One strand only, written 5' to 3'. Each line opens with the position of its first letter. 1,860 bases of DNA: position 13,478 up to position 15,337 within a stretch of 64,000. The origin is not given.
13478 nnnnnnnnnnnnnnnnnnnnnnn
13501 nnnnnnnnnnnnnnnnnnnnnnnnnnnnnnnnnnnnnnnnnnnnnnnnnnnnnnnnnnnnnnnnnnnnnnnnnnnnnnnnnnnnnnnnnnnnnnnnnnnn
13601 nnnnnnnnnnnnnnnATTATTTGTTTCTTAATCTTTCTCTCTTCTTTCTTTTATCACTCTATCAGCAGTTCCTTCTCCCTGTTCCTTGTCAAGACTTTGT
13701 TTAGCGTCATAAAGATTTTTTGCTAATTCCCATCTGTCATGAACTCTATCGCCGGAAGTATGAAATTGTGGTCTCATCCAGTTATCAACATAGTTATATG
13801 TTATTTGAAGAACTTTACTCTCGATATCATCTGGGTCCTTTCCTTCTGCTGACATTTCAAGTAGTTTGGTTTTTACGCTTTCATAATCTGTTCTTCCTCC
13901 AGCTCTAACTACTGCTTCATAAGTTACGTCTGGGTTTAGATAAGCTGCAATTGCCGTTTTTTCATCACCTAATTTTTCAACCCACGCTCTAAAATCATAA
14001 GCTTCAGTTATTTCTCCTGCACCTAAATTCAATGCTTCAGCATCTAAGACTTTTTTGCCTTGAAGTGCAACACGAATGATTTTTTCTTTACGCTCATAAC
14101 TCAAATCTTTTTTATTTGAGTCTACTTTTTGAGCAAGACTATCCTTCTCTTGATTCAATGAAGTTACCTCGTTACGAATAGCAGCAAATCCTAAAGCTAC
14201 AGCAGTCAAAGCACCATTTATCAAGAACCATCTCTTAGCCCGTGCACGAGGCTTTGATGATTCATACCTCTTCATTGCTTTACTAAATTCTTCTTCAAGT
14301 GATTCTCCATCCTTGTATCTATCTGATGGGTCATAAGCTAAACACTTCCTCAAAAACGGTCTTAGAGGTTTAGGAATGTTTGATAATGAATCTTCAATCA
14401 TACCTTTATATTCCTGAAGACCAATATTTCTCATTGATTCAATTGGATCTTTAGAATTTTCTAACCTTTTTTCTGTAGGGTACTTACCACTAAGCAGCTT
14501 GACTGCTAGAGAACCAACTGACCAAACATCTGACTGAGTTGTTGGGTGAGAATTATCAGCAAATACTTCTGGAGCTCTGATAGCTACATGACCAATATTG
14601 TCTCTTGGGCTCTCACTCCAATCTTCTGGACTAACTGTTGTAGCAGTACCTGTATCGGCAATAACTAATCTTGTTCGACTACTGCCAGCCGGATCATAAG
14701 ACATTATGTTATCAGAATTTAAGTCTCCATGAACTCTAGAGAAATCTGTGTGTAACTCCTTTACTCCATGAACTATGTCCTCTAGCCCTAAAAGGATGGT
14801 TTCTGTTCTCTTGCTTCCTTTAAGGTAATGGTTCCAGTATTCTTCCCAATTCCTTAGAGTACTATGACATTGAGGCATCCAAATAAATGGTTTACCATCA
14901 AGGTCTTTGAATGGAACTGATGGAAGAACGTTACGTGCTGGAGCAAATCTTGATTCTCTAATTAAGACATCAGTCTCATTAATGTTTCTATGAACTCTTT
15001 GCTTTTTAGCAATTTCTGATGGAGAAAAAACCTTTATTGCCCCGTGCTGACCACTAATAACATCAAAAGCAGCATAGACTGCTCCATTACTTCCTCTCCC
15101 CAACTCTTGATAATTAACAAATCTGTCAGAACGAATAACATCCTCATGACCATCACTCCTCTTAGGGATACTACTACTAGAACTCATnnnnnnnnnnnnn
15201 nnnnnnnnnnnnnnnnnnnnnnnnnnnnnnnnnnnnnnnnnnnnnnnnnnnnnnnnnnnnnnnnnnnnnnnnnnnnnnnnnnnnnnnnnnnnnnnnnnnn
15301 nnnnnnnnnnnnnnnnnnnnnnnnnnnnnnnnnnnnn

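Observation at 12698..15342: Module copy 1: AbrB-PhoU-like regulator convergent with a membrane Hanks-type kinase that is translationally coupled to a 52 aa AbrB/MazE-like protein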

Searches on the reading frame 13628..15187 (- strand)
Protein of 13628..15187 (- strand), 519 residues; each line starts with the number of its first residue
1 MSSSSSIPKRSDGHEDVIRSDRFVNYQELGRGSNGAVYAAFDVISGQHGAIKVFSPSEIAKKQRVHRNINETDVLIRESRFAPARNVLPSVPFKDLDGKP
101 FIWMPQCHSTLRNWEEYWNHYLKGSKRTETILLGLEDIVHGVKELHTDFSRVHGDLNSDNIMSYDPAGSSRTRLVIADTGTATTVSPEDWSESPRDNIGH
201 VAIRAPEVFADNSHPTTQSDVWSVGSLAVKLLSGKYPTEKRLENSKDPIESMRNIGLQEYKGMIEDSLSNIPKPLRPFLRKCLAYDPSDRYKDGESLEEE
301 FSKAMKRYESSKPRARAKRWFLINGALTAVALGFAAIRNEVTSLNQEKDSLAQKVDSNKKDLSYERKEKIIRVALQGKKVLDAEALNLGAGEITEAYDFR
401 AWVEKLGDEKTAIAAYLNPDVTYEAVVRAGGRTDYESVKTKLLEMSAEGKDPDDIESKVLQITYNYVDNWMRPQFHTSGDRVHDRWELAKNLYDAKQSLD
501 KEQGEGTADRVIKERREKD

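Call 8: search_protein_families(library=pfam, proteins=[window:13628-15187:-], max_evalue=0.1)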
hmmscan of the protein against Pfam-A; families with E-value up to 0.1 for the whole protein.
window:13628-15187:- (519 aa): 6 families
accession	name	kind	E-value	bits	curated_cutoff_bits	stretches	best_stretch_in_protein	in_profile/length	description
PF00069.31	Pkinase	-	1.7e-24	87.1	31.7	1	25-298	3-259/263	Protein kinase domain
PF07714.23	PK_Tyr_Ser-Thr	-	2.1e-11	44.1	23.1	1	27-291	5-249/258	Protein tyrosine and serine/threonine kinase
PF17667.7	Pkinase_fungal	-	3.5e-05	23.2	24.1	1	126-214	283-370/387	Fungal protein kinase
PF14355.11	Abi_C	-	0.006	17.1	24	0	123-162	23-62/83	Abortive infection C-terminus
PF19610.4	DUF6115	-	0.0098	16.7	27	0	345-393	78-127/134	Family of unknown function (DUF6115)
PF12709.12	Fungal_TACC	-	0.07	14.1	27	0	337-369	36-68/77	Fungal Transforming acidic coiled-coil (TACC) proteins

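Call 9: search_protein_families(library=ncbifam, proteins=[window:13628-15187:-], max_evalue=0.1)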
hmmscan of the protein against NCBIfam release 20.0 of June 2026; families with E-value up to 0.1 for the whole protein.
window:13628-15187:- (519 aa): 6 families
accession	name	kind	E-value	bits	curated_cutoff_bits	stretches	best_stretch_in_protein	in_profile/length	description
NF047741.1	antiphage_MADS6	equivalog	1.1e-15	57.2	460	2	135-315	305-471/612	methylation-associated defense system protein kinase MAD6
NF033483.0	PknB_PASTA_kin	equivalog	2.1e-09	37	450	1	136-320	114-284/563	Stk1 family PASTA domain-containing Ser/Thr kinase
NF038150.1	lanthi_synth_IV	equivalog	4.4e-09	35.2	650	1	14-327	182-471/851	class IV lanthionine synthetase LanL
NF043056.1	T4SS_LegK1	equivalog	6.9e-08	31.5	550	1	138-355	197-407/516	Dot/Icm T4SS effector kinase LegK1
NF052427.1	StpK7MSMEG_1200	equivalog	0.00011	20.9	900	1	27-306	13-270/601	serine/threonine protein kinase StpK7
NF033442.0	BREX_PglW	equivalog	0.0011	16.7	990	1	204-311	395-489/1391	BREX system serine/threonine kinase PglW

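Call 13: find_encoding_contigs(protein=window:13628-15187:-, flank=10000, max_places=4)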
Protein window:13628-15187:- (519 aa): 5 contigs read that carry it; 1 place shown.
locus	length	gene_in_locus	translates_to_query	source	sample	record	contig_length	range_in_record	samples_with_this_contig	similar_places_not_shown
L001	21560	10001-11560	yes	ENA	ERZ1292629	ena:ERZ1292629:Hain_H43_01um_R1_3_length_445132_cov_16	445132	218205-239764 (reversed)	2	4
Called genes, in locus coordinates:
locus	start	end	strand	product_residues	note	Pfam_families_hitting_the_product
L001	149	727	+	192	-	PF09997:DUF2238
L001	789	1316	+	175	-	-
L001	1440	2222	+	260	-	PF02754:CCG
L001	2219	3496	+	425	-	PF01565:FAD_binding_4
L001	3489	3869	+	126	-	-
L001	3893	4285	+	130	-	-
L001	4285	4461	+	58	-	-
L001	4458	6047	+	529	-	PF03109:ABC1 (faint), PF00069:Pkinase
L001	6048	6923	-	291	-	PF04014:MazE_antitoxin (faint)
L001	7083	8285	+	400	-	-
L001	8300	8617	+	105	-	-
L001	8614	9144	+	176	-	-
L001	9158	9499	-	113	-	PF02452:PemK_toxin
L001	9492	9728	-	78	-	PF01402:RHH_1 (weak)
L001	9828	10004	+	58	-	-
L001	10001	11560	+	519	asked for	PF00069:Pkinase, PF07714:PK_Tyr_Ser-Thr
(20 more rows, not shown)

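Call 104: search_protein_families(library=padloc, proteins=[window:13628-15187:-], max_evalue=0.01)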
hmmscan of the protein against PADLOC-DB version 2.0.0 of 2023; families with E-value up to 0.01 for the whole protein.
window:13628-15187:- (519 aa): 25 families
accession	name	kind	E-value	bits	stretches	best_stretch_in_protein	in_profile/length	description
PDLC04138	mad6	-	2.2e-27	94.2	1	15-314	45-323/659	mads_6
PDLC04047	PD-T4-6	-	2.2e-19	67.7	1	21-313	10-281/327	-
PDLC04053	PD-T4-6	-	5.8e-19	66.7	1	26-318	14-285/311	-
PDLC04042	PD-T4-6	-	6.6e-19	66.6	1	20-312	8-280/292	-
PDLC03920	MkoA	-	9.3e-19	65.2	1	21-372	8-341/1112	-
PDLC01088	C3a189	-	3.2e-13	47.1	1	29-377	5-322/840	kinase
PDLC04057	PD-T4-6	-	4e-13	47.2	1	22-313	9-279/443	-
PDLC04054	PD-T4-6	-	5.4e-11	40.5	1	27-313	16-282/347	-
PDLC03921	MkoA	-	2.2e-10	36.9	1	116-312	299-474/1607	-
PDLC04041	PD-T4-6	-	5.1e-10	37.2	1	27-304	34-293/443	-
PDLC04059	PD-T4-6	-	3.5e-09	34.2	1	138-314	119-286/433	-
PDLC04048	PD-T4-6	-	1.2e-08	32.7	1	20-307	9-275/354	-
PDLC04061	PD-T4-6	-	6.6e-08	30.5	1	217-315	202-294/510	-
PDLC04043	PD-T4-6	-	7.5e-08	29.9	1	26-313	20-286/452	-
PDLC04039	PD-T4-6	-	2.9e-07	27.8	1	26-299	19-270/458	-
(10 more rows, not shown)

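Call 105: search_solved_structures(query=window:13628-15187:-, max_evalue=0.00001)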
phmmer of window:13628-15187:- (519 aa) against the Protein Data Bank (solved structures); distinct sequences matched with E-value up to 0.00001: 219 (the best 60 are shown).
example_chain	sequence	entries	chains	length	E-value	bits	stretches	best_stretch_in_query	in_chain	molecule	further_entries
4zlo_A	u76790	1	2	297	6.6e-13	51.4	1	22-317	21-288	Serine/threonine-protein kinase PAK 1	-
4zji_A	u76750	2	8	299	6.8e-13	51.3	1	22-317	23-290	Serine/threonine-protein kinase PAK 1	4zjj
4ieb_A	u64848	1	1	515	1.1e-12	50.7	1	13-400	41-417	Calmodulin-domain protein kinase 1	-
3i79_A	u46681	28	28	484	1.2e-12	50.5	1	13-400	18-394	Calmodulin-domain protein kinase 1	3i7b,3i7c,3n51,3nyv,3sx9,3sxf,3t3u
1yhv_A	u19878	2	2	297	1.5e-12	50.2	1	22-317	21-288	Serine/threonine-protein kinase PAK 1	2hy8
3ku2_A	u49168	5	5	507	1.5e-12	50.2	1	13-400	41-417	Calmodulin-domain protein kinase 1 | Non-specific serine/threonine protein kinase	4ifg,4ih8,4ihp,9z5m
3hx4_A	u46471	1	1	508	1.5e-12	50.2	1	13-400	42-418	Calmodulin-domain protein kinase 1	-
4yga_A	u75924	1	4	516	1.6e-12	50.1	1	13-400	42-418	Calmodulin-domain protein kinase 1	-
9z5l_A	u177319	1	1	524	1.7e-12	50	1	13-400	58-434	Non-specific serine/threonine protein kinase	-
4ysj_A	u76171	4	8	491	1.7e-12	50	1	13-399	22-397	Calmodulin-like domain protein kinase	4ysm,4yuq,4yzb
5dvr_A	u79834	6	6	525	1.7e-12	50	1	13-400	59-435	Calmodulin-domain protein kinase 1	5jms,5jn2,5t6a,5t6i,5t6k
3fxz_A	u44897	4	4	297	1.7e-12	50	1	22-317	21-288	Serine/threonine-protein kinase PAK 1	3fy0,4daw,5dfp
4eqc_A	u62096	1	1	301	1.8e-12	49.9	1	22-317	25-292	Serine/threonine-protein kinase PAK 1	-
4o0r_A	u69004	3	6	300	2e-12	49.8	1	22-317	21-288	Serine/threonine-protein kinase PAK 1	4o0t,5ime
9d4x_A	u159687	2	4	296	2e-12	49.8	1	22-317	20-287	Serine/threonine-protein kinase PAK 1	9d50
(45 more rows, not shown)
